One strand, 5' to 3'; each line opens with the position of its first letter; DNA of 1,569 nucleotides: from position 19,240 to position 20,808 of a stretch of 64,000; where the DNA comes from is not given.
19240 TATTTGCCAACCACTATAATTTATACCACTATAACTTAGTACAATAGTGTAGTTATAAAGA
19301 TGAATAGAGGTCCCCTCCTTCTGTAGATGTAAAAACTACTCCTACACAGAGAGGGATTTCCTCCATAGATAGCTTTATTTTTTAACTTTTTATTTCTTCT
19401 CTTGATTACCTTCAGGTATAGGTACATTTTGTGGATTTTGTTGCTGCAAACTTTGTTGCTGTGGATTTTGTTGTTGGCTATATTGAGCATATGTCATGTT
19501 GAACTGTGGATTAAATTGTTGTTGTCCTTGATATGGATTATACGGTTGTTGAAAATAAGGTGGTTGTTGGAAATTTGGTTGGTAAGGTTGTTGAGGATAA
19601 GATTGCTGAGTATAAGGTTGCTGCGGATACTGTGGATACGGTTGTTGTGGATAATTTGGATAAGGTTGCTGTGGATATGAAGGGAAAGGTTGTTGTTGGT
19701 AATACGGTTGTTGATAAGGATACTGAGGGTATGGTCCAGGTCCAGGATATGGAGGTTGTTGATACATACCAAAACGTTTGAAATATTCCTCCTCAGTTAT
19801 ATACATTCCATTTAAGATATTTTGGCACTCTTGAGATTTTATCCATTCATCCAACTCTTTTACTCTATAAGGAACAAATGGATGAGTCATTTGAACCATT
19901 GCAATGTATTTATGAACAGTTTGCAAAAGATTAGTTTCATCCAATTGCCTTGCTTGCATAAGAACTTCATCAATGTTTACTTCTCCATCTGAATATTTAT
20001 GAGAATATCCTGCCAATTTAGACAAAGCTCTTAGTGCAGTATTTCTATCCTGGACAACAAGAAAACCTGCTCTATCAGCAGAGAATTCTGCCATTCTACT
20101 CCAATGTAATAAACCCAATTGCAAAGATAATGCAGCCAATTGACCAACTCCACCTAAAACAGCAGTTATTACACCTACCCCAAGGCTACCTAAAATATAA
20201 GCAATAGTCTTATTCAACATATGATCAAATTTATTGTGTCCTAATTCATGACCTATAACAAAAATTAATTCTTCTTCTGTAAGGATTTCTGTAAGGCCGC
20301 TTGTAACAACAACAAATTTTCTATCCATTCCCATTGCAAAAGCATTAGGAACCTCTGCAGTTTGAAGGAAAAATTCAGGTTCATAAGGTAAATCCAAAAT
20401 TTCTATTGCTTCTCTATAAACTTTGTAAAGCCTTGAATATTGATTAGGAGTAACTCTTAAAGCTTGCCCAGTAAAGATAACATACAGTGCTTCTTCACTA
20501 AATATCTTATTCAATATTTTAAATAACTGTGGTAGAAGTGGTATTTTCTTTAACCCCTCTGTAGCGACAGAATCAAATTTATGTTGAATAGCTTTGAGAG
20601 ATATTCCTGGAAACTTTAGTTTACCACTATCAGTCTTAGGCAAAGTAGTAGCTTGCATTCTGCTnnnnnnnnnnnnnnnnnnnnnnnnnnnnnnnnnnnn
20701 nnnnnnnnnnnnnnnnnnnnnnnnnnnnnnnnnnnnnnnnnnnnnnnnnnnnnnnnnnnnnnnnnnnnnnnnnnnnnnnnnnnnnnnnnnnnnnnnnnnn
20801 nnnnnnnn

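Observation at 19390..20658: M48 metalloprotease carrying a ~115-aa prion-like Q/P/Y-rich repeat tail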

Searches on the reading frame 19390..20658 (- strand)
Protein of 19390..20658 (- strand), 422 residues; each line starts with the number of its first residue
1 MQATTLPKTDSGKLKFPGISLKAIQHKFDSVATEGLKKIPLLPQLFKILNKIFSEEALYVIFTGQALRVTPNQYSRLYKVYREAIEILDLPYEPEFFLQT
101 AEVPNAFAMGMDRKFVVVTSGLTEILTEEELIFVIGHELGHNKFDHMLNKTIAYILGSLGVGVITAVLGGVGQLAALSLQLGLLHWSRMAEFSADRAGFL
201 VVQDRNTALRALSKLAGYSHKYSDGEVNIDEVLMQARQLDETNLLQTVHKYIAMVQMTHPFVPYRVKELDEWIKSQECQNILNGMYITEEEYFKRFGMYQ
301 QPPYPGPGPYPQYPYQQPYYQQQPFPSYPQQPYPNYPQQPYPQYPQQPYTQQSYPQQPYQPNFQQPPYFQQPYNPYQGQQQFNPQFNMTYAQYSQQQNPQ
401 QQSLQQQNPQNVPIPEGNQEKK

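Call 4: search_protein_families(library=pfam, proteins=[window:19390-20658:-], max_evalue=0.1)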
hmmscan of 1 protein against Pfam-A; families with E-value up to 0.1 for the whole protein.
window:19390-20658:- (422 aa): 2 families
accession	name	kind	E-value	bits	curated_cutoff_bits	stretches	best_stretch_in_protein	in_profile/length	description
PF01435.24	Peptidase_M48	-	3.2e-29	102.5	20.3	1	75-272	5-185/186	Peptidase family M48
PF08451.16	A_deaminase_N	-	0.068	14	21.3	0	216-254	38-76/95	Adenosine/AMP deaminase N-terminal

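Call 5: search_protein_families(library=ncbifam, proteins=[window:19390-20658:-], max_evalue=0.1)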
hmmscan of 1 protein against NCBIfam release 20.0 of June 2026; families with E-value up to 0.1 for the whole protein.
window:19390-20658:- (422 aa): 11 families
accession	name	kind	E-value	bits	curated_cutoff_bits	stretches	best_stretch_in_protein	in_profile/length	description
NF002826.0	PRK03001.1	equivalog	2.3e-18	66.4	369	2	60-156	53-150/285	zinc metalloprotease HtpX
NF002669.0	PRK02391.1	equivalog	7.4e-18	64.7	341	2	60-163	62-166/298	zinc metalloprotease HtpX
NF002775.0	PRK02870.1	equivalog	4.9e-14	52.3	285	1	69-145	109-187/338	zinc metalloprotease HtpX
NF003425.0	PRK04897.1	equivalog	3.2e-13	49.6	355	1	58-159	63-165/298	zinc metalloprotease HtpX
NF002363.0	PRK01345.1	equivalog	2.3e-12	46.7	422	1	62-227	54-238/318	zinc metalloprotease HtpX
NF002839.0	PRK03072.1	equivalog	4.8e-12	45.5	412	1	64-158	61-156/291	zinc metalloprotease HtpX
NF002322.0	PRK01265.1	equivalog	6.6e-12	45.5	275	1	42-144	50-153/325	zinc metalloprotease HtpX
NF003965.0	PRK05457.1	equivalog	4.8e-09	36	245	1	93-155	94-156/285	protease HtpX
NF052399.1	M48_lipo_LoiP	exception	8.2e-08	32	365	1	100-212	94-208/247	metalloprotease LoiP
NF000326.1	blaR1_generic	equivalog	0.00061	18.2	400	1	81-150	147-215/585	BlaR1 family beta-lactam sensor/signal transducer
NF052400.1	M48_BAM_BepA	equivalog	0.03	13.1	570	1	95-204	92-211/483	beta-barrel assembly-enhancing protease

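Call 7: find_homologous_proteins(query=window:19390-20658:-)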
Query window:19390-20658:- (422 aa): 224 proteins with E <= 0.001 among 5316 candidates; the best 120 are listed.
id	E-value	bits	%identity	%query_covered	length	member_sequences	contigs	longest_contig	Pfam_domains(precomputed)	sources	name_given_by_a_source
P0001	6.6e-280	946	99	100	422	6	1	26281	PF01435.25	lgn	-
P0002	2.1e-248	842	96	91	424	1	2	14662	PF01435.25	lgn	-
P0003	6.4e-175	600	82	70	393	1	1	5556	PF01435.25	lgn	-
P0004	2.7e-170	585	65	91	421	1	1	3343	PF01435.25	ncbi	ncbi:MAG: M48 family metalloprotease [bacterium]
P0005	3.5e-170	585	65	91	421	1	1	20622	PF01435.25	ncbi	ncbi:MAG: M48 family metalloprotease [bacterium]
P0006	1.4e-169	583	81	72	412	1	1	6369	PF01435.25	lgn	-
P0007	4.0e-168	578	69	91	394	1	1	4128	PF01435.25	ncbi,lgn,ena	-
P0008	8.6e-167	573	65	96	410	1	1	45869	PF01435.25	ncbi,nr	ncbi:MAG: M48 family metallopeptidase [Candidatus Calescibacterium sp.]|nr:M48 family metallopeptida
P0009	1.2e-164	566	77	70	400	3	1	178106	PF01435.25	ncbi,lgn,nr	ncbi:MAG: M48 family metallopeptidase [Candidatus Calescibacterium sp.]|nr:M48 family metallopeptida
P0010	1.6e-164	566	78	70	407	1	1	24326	PF01435.25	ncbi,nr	ncbi:MAG: M48 family metallopeptidase [bacterium]|nr:M48 family metallopeptidase [bacterium]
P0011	5.5e-147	508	65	73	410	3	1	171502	PF01435.25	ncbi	ncbi:MAG: M48 family metallopeptidase [bacterium]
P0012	3.2e-104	367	50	82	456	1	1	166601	PF01435.25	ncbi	-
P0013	8.8e-100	353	47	78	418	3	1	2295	PF01435.25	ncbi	ncbi:MAG: M48 family metallopeptidase [bacterium]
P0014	2.9e-98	348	54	66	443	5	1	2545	PF01435.25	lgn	-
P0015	2.8e-97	344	53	82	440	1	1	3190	PF01435.25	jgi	jgi:Zn-dependent protease with chaperone function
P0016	2.0e-95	338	51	82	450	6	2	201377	PF01435.25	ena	-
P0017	7.3e-95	336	51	80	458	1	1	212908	PF01435.25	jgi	jgi:Zn-dependent protease with chaperone function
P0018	3.0e-94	334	51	90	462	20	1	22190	PF01435.25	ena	-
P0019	7.0e-94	333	55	64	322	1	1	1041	PF01435.25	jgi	-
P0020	1.2e-92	329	48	83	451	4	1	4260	PF01435.25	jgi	-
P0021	2.0e-66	243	52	54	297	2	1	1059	PF01435.25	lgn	-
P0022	2.1e-66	243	47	65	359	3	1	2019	PF01435.25,PF12773.14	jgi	jgi:Zn-dependent protease with chaperone function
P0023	2.3e-64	236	45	67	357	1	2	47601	PF01435.25,PF12773.14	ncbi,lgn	-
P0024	5.5e-64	235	45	65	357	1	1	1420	PF01435.25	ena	-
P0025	8.1e-64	234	45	65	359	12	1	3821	PF01435.25,PF12773.14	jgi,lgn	jgi:Zn-dependent protease with chaperone function/RNA polymerase subunit RPABC4/transcription elonga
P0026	1.3e-63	234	45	65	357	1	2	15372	PF01435.25,PF12773.14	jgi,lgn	jgi:Zn-dependent protease with chaperone function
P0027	1.5e-63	233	44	68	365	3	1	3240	PF01435.25,PF12773.14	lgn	-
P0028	2.7e-63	233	45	66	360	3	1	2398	PF01435.25,PF12773.14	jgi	jgi:Zn-dependent protease with chaperone function/RNA polymerase subunit RPABC4/transcription elonga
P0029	3.2e-63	232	45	65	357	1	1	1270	PF01435.25,PF12773.14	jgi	jgi:Zn-dependent protease with chaperone function/RNA polymerase subunit RPABC4/transcription elonga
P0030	5.7e-63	231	43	66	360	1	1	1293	PF01435.25,PF18912.7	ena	-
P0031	1.5e-62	230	45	66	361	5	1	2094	PF01435.25,PF12773.14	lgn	-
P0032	2.2e-62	229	43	64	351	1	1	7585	PF01435.25,PF12773.14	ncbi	-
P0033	2.3e-62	229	44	65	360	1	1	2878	PF01435.25,PF12773.14,PF05569.18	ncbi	ncbi:MAG: M48 family metallopeptidase [Chloroflexota bacterium]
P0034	3.4e-62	229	40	77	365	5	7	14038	PF01435.25,PF12773.14,PF13248.12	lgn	-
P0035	1.3e-61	227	44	66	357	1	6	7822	PF01435.25,PF12773.14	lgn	-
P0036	1.6e-61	227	44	65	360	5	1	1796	PF01435.25,PF13240.12,PF12773.14,PF13248.12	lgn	-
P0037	1.8e-61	227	46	65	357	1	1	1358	PF01435.25,PF12773.14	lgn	-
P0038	2.7e-61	226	44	65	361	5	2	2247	PF01435.25,PF12773.14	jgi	-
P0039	2.8e-61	226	44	64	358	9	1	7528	PF01435.25,PF13240.12,PF12773.14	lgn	-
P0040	2.9e-61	226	45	64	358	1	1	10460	PF01435.25,PF12773.14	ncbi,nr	ncbi:MAG: M48 family metallopeptidase [Anaerolineae bacterium]|nr:M48 family metallopeptidase [Anaer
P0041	6.5e-61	225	45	66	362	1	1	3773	PF01435.25,PF12773.14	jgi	jgi:Zn-dependent protease with chaperone function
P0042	6.5e-61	225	45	65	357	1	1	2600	PF01435.25,PF13240.12,PF12773.14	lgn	-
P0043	6.7e-61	225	45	65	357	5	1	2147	PF01435.25,PF12773.14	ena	-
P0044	9.8e-61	224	44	65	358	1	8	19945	PF01435.25,PF13240.12,PF12773.14,PF13248.12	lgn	-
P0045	9.9e-61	224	43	65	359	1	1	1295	PF01435.25,PF12773.14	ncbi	-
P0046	2.3e-60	223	44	65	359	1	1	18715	PF01435.25,PF12773.14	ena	-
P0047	2.6e-60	223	44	65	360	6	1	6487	PF01435.25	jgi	jgi:Zn-dependent protease with chaperone function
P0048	3.6e-60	222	45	65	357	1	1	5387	PF01435.25,PF12773.14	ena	-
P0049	4.1e-60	222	43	65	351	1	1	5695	PF01435.25,PF13240.12,PF12773.14,PF13248.12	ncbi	-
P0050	4.6e-60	222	44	65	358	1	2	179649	PF01435.25,PF13240.12,PF12773.14,PF13248.12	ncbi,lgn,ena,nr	ncbi:MAG TPA: M48 family metallopeptidase [Anaerolineae bacterium]|nr:M48 family metallopeptidase [A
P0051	4.7e-60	222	45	66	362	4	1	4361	PF01435.25,PF12773.14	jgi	jgi:Zn-dependent protease with chaperone function/RNA polymerase subunit RPABC4/transcription elonga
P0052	6.3e-60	221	43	65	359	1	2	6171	PF01435.25,PF12773.14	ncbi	-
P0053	6.6e-60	221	44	65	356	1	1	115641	PF01435.25,PF12773.14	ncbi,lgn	-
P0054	8.8e-60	221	43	64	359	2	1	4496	PF01435.25,PF12773.14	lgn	-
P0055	1.1e-59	221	44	66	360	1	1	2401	PF01435.25,PF12773.14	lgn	-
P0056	1.1e-59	221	44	65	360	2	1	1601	PF01435.25,PF12773.14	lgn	-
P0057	1.3e-59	220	43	65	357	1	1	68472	PF01435.25,PF12773.14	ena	-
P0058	1.8e-59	220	42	65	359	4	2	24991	PF01435.25,PF12773.14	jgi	jgi:Zn-dependent protease with chaperone function/RNA polymerase subunit RPABC4/transcription elonga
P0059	2.2e-59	220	43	66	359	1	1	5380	PF01435.25,PF12773.14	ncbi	ncbi:MAG: M48 family metallopeptidase [Chloroflexota bacterium]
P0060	2.9e-59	219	43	65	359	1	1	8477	PF01435.25,PF12773.14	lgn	-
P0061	3.7e-59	219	44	65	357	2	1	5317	PF01435.25,PF12773.14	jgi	jgi:Zn-dependent protease with chaperone function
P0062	6.0e-59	218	41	74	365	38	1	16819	PF01435.25,PF12773.14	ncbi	-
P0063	5.0e-58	215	42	65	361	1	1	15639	PF01435.25,PF12773.14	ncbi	-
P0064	8.2e-58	214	42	66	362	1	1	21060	PF01435.25,PF12773.14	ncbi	-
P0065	9.1e-58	214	43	64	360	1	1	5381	PF01435.25,PF13240.12,PF12773.14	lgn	-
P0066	1.4e-57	214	42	66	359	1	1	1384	PF01435.25,PF12773.14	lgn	-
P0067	2.6e-56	209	42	64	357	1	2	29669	PF01435.25,PF12773.14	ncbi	-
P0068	5.5e-56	208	43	64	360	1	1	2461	PF01435.25,PF12773.14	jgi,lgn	jgi:Zn-dependent protease with chaperone function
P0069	1.0e-55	208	42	65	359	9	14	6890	PF01435.25,PF13240.12,PF12773.14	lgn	-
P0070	1.7e-55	207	41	65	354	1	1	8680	PF01435.25,PF13240.12,PF12773.14,PF17032.11,PF13248.12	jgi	-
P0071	8.1e-55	205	42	66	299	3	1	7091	PF01435.25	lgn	-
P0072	1.6e-54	204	40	67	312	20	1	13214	PF01435.25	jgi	jgi:Zn-dependent protease with chaperone function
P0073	6.2e-53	198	39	64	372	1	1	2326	PF01435.25,PF12773.14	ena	-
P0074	2.7e-52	196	40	65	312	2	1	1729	PF01435.25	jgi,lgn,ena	-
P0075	3.1e-52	196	44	58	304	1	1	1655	PF01435.25,PF12773.14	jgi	jgi:Zn-dependent protease with chaperone function/RNA polymerase subunit RPABC4/transcription elonga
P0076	4.7e-52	195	39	68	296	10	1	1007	PF01435.25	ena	-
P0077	6.9e-52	195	38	75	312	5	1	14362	PF01435.25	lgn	-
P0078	1.7e-51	194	40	65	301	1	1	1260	PF01435.25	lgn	-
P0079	1.7e-51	194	40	67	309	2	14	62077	PF01435.25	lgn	-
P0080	2.1e-51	193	39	64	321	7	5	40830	PF01435.25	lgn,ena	-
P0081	3.3e-51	193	39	67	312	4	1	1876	PF01435.25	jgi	jgi:Zn-dependent protease with chaperone function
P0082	3.3e-51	193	41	71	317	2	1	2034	PF01435.25,PF24463.2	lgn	-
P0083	4.2e-51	192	48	52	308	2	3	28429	PF01435.25,PF13240.12,PF12773.14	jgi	jgi:Zn-dependent protease with chaperone function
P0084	5.1e-51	192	38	76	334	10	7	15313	PF01435.25,PF13240.12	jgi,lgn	-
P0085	1.9e-50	190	39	68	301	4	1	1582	PF01435.25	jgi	-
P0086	4.9e-49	186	39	71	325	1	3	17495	PF01435.25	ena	-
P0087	5.0e-49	186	39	67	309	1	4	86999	PF01435.25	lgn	-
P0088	6.0e-49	185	38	69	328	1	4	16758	PF01435.25,PF13240.12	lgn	-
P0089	6.4e-49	185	46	53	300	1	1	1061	PF01435.25,PF12773.14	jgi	jgi:Zn-dependent protease with chaperone function/RNA polymerase subunit RPABC4/transcription elonga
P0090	7.2e-49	185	39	61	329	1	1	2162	PF01435.25,PF05569.18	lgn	-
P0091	1.0e-48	184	39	67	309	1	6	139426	PF01435.25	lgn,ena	-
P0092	1.6e-48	184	37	73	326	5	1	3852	PF01435.25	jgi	jgi:Zn-dependent protease with chaperone function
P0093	2.3e-48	183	38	65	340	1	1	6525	PF01435.25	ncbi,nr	ncbi:MAG: M48 family metallopeptidase [Bacteroidetes bacterium]|nr:M48 family metallopeptidase [Fibr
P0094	3.2e-48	183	37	73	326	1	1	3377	PF01435.25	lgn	-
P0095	4.0e-48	183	38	65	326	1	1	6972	PF01435.25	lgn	-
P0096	7.3e-48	182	35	73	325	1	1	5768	PF01435.25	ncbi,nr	ncbi:M48 family metallopeptidase [Candidatus Bathyarchaeota archaeon]|nr:M48 family metallopeptidase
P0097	5.5e-47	179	40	65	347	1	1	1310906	PF01435.25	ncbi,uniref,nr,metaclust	ncbi:M48 family metallopeptidase [Streptomyces caatingaensis]|uniref:Peptidase M48 domain-containing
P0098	5.7e-47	179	39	66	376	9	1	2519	PF01435.25,PF13240.12,PF12773.14,PF13248.12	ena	-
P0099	6.7e-47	179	37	64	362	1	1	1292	PF01435.25,PF12773.14,PF13248.12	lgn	-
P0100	6.8e-47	178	38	70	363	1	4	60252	PF01435.25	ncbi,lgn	-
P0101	1.2e-46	178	35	68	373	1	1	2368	PF01435.25,PF13240.12,PF12773.14,PF13248.12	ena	-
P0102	1.3e-46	178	38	67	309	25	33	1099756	PF01435.25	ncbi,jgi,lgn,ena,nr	ncbi:MAG: hypothetical protein DKT66_08875 [Candidatus Melainabacteria bacterium]|jgi:Zn-dependent p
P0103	1.6e-46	177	36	66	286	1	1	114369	PF01435.25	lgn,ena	-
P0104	1.7e-46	177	40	65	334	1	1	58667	PF01435.25,PF05569.18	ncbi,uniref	ncbi:M48 family metallopeptidase [Kitasatospora sp. NPDC058965]|uniref:M48 family metallopeptidase n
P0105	1.8e-46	177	38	64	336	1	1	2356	PF01435.25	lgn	-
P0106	1.7e-45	174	36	59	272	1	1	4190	PF01435.25,PF05569.18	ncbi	ncbi:M48 family peptidase, partial [Candidatus Bathyarchaeota archaeon]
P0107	2.6e-45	173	38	63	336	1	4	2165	PF01435.25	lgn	-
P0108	2.6e-45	173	39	64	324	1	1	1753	PF01435.25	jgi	jgi:Zn-dependent protease with chaperone function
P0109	2.8e-45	173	45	48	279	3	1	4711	PF01435.25,PF12773.14,PF13248.12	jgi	jgi:RNA polymerase subunit RPABC4/transcription elongation factor Spt4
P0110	1.9e-44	170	35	62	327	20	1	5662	PF01435.25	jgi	jgi:Zn-dependent protease with chaperone function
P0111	2.3e-44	170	37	66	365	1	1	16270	PF01435.25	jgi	-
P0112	3.8e-44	169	37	65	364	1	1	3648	PF01435.25,PF13240.12,PF24463.2,PF24460.2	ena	-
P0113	4.5e-44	169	37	68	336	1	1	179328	PF01435.25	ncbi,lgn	ncbi:M48 family metallopeptidase [Streptomyces sp. NPDC001135]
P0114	9.6e-44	168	39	64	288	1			PF01435.25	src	-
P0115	2.5e-43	167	37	67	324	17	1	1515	PF01435.25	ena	-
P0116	3.2e-43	166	35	73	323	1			PF01435.25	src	-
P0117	4.1e-43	166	37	67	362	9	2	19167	PF01435.25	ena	-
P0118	6.3e-43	165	40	64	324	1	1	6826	PF01435.25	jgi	jgi:Zn-dependent protease with chaperone function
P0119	7.1e-43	165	37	66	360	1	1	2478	PF01435.25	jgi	jgi:Zn-dependent protease with chaperone function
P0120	7.2e-43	165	38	67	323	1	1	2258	PF01435.25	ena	-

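Call 13: find_encoding_contigs(protein=P0002, flank=4000, max_places=3)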
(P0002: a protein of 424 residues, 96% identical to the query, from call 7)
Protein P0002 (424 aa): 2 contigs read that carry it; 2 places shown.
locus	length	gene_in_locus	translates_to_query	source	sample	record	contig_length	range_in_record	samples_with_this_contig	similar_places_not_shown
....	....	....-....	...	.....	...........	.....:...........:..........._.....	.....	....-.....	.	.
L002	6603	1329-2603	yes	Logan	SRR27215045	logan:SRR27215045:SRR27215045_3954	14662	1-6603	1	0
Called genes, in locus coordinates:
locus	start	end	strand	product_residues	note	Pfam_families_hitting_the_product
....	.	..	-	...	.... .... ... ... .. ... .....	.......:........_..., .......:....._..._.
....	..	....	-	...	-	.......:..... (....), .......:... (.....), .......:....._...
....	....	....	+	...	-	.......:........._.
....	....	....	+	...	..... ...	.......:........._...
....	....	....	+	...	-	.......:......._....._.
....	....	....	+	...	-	?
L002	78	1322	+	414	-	PF00202:Aminotran_3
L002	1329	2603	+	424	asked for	PF01435:Peptidase_M48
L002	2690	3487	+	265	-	PF01416:PseudoU_synth_1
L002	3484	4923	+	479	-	PF01276:OKR_DC_1, PF03711:OKR_DC_1_C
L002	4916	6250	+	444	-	PF00875:DNA_photolyase, PF03441:FAD_binding_7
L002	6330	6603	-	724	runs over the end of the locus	PF00141:peroxidase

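Call 14: find_encoding_contigs(protein=P0009, flank=5000, max_places=3)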
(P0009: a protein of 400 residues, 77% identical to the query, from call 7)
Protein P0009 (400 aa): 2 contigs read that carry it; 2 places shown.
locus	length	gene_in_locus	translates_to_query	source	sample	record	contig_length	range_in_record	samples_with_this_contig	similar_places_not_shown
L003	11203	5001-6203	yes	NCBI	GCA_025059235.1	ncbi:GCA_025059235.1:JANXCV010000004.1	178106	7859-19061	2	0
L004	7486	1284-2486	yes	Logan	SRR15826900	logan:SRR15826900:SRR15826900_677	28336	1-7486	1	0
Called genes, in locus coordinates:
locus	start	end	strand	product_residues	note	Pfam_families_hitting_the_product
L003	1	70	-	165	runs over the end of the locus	-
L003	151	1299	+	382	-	-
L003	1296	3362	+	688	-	PF00009:GTP_EFTU, PF01926:MMR_HSR1 (weak), PF03144:GTP_EFTU_D2, PF22042:EF-G_D2, PF14492:EFG_III, PF16658:RF3_C, PF03764:EFG_IV, PF00679:EFG_C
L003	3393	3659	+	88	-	PF04232:SpoVS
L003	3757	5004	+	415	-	PF00202:Aminotran_3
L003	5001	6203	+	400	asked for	PF01435:Peptidase_M48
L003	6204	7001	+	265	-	PF01416:PseudoU_synth_1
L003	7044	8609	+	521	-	PF07969:Amidohydro_3, PF01979:Amidohydro_1, PF07969:Amidohydro_3 (weak)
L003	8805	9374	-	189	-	PF01464:SLT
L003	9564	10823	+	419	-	PF00482:T2SSF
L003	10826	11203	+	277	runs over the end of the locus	PF01163:RIO1 (faint), PF01636:APH, PF19974:TCAD9 (weak)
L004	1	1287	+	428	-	?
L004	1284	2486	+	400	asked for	PF01435:Peptidase_M48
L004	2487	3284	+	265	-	PF01416:PseudoU_synth_1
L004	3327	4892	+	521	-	PF07969:Amidohydro_3, PF01979:Amidohydro_1, PF07969:Amidohydro_3 (weak)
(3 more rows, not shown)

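Call 15: find_encoding_contigs(protein=P0012, flank=10000, max_places=3)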
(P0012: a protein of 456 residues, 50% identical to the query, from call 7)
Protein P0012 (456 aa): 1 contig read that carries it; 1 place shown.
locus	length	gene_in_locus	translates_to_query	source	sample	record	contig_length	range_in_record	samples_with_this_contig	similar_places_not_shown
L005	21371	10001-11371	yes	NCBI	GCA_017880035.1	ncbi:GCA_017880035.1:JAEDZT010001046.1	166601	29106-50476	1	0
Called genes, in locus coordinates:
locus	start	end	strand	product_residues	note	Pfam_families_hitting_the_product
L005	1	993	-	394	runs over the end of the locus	PF00999:Na_H_Exchanger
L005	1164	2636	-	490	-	PF00246:Peptidase_M14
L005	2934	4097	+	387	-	PF07075:NamZ_N, PF20732:NamZ_C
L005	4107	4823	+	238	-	PF04545:Sigma70_r4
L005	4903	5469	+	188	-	-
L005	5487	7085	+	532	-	PF00004:AAA (faint), PF13541:ChlI, PF00493:MCM (faint), PF01078:Mg_chelatase, PF00158:Sigma54_activat (faint), PF07728:AAA_5, PF13335:Mg_chelatase_C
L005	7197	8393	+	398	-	PF00009:GTP_EFTU, PF03144:GTP_EFTU_D2, PF03143:GTP_EFTU_D3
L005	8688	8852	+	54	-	PF00471:Ribosomal_L33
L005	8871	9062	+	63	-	PF00584:SecE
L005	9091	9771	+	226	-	PF02357:NusG, PF00467:KOW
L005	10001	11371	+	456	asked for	PF01435:Peptidase_M48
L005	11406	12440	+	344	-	PF02558:ApbA, PF08546:ApbA_C (weak)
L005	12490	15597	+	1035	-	PF00873:ACR_tran, PF02355:SecD_SecF_C (weak)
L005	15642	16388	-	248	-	PF04542:Sigma70_r2, PF04539:Sigma70_r3, PF08281:Sigma70_r4_2, PF04545:Sigma70_r4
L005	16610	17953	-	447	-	PF01336:tRNA_anti-codon, PF00152:tRNA-synt_2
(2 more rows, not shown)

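Call 18: search_solved_structures(query=A1, max_evalue=0.01)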
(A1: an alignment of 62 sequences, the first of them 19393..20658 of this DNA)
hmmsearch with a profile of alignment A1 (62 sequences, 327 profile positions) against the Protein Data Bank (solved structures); distinct sequences matched with E-value up to 0.01: 15.
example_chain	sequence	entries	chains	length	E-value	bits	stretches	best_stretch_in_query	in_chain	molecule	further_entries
3cqb_A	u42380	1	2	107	2.7e-08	36.4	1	90-150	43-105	Probable protease htpX homolog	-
4il3_A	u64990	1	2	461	1e-05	27.9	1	99-157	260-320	Ste24p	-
5syt_A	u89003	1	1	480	4.6e-05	25.7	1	125-167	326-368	CAAX prenyl protease 1 homolog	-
6bh8_A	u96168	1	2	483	4.8e-05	25.7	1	125-167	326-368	CAAX prenyl protease 1 homolog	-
4aw6_A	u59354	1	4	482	4.8e-05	25.7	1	125-167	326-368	CAAX PRENYL PROTEASE 1 HOMOLOG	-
4qhi_A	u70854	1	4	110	0.00094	21.4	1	105-144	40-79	Uncharacterized protein MJ1213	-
4qhj_A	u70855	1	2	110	0.00095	21.4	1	105-144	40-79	Uncharacterized protein MJ1213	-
4qhf_A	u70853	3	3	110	0.00095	21.4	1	105-144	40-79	Uncharacterized protein MJ1213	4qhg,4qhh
28jq_F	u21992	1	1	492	0.0011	21.2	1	92-200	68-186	Beta-barrel assembly-enhancing protease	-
6ait_A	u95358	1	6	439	0.0011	21.2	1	92-200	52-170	Beta-barrel assembly-enhancing protease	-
6sar_A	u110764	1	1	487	0.0014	20.9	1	92-200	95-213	Beta-barrel assembly-enhancing protease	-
28jr_F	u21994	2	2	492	0.0014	20.9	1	92-200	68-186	Beta-barrel assembly-enhancing protease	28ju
28jl_F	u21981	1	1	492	0.0015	20.7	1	92-200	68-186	Beta-barrel assembly-enhancing protease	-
2ypt_A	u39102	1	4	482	0.0015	20.7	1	125-167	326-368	CAAX PRENYL PROTEASE 1 HOMOLOG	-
3c37_A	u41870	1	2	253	0.0065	18.7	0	96-192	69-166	Peptidase, M48 family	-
